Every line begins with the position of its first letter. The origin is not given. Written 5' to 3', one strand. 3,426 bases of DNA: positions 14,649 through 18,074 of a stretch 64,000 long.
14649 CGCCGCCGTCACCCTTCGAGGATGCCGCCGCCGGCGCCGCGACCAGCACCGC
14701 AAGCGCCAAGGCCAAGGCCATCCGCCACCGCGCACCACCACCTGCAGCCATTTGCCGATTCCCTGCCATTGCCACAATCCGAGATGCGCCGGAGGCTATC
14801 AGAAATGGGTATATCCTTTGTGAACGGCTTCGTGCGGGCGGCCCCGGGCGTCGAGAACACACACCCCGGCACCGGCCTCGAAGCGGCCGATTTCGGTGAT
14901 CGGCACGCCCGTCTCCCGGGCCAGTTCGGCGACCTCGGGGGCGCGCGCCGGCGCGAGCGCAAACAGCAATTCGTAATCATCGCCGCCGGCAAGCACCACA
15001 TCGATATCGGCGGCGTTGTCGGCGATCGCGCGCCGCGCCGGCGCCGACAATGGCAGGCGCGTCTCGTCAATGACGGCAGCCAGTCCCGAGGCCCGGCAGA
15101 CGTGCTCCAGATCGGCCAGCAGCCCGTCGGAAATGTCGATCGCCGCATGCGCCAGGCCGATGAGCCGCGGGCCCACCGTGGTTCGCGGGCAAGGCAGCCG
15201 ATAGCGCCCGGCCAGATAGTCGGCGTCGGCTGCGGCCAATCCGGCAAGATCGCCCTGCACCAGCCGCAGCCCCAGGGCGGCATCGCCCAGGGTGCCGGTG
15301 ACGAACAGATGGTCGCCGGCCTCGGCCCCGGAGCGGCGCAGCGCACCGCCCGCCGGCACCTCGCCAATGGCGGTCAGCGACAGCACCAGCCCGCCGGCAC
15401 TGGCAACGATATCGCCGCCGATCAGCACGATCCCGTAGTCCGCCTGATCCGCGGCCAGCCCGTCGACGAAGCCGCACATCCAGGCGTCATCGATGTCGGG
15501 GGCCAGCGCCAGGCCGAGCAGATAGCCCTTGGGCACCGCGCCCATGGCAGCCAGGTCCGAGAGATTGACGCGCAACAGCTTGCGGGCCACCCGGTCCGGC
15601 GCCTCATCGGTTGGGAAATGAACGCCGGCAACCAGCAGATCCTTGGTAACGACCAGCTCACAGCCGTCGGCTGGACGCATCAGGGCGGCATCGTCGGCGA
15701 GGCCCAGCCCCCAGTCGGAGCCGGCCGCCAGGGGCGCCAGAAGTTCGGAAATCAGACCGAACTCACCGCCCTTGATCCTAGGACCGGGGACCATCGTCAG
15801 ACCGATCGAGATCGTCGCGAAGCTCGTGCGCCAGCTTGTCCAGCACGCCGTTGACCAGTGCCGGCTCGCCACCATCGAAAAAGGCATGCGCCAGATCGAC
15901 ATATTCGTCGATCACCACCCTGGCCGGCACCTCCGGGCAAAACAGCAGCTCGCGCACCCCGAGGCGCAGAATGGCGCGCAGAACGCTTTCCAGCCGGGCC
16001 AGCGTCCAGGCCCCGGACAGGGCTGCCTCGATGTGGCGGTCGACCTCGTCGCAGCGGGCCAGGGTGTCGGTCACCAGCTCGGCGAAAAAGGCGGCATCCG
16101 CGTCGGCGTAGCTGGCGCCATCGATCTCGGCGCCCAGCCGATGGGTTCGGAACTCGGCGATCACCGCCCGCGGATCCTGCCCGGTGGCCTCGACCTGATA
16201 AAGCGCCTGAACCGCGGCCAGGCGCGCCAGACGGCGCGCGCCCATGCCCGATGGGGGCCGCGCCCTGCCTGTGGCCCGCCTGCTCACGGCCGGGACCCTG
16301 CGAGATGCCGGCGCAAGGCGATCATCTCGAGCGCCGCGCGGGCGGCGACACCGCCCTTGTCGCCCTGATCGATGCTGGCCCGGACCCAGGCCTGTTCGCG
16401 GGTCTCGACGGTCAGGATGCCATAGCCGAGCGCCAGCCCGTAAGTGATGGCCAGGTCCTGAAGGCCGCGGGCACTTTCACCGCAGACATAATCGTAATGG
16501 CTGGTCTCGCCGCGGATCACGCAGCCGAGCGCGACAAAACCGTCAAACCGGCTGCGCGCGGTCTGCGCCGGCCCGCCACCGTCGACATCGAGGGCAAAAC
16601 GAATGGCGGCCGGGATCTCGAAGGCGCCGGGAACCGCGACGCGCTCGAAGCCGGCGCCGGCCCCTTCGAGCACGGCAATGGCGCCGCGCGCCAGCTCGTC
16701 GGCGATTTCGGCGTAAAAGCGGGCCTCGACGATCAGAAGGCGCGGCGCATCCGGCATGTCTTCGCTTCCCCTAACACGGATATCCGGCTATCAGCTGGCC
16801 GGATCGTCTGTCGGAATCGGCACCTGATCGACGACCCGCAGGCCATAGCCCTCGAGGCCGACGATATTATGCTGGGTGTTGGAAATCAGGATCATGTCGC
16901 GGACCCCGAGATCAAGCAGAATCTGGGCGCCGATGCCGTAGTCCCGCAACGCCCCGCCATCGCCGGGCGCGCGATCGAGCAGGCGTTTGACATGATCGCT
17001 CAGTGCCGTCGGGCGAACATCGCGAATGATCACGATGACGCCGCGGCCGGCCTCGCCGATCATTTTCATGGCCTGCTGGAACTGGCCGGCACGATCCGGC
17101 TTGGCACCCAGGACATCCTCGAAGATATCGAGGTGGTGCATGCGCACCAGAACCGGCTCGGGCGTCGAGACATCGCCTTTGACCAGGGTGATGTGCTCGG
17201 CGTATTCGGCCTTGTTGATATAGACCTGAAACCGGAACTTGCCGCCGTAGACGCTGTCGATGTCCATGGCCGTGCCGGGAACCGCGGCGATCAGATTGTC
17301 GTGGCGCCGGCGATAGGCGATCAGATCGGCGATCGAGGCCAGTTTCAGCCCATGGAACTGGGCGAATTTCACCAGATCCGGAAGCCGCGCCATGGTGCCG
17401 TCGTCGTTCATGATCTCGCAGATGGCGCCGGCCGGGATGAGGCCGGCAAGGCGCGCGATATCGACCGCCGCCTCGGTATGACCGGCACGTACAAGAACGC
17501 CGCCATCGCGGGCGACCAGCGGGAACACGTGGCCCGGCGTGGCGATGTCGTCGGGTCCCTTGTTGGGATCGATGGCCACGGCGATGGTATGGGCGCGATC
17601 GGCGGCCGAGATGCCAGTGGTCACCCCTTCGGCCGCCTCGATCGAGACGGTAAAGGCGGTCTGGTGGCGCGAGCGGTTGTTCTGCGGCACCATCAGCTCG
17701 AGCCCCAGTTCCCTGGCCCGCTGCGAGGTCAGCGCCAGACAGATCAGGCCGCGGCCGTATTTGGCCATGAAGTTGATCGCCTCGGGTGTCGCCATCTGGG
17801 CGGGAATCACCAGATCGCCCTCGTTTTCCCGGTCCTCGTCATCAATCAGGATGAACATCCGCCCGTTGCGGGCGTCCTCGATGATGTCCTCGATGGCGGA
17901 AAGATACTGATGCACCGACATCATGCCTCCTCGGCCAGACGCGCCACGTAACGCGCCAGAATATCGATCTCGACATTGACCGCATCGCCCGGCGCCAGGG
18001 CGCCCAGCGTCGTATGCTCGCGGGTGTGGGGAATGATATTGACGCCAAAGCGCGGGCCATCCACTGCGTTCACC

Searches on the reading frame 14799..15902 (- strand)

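Call 42: search_protein_families(library=pfam, proteins=[window:14799-15902:-], max_evalue=0.00001)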
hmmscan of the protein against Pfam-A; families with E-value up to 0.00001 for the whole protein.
window:14799-15902:- (367 aa): 2 families
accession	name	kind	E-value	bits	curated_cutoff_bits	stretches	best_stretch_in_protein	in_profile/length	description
PF00586.29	AIRS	-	3.4e-23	82.6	24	1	70-182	2-112/112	AIR synthase related protein, N-terminal domain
PF02769.27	AIRS_C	-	1.1e-10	42.3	23.1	1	194-346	1-150/156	AIR synthase related protein, C-terminal domain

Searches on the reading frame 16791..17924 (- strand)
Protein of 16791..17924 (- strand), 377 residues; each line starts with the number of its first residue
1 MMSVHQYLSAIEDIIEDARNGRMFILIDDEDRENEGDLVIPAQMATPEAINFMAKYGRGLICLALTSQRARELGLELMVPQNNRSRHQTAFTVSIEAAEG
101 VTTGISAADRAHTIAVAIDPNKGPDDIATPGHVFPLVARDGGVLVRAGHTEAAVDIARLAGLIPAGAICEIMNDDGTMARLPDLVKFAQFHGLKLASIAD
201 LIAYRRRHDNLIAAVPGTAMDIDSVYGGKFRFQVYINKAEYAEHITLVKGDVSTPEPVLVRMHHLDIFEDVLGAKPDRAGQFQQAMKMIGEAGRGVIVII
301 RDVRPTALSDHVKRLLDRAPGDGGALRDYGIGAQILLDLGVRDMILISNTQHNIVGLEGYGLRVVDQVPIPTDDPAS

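Call 42: search_protein_families(library=pfam, proteins=[window:16791-17924:-], max_evalue=0.00001)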
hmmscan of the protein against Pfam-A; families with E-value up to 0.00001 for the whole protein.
window:16791-17924:- (377 aa): 2 families
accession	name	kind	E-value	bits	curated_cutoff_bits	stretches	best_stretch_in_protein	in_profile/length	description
PF00926.24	DHBP_synthase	-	6.9e-86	287.1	26.4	1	12-204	1-191/191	3,4-dihydroxy-2-butanone 4-phosphate synthase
PF00925.25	GTP_cyclohydro2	-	3.5e-36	124.7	23.3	1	222-369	8-165/165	GTP cyclohydrolase II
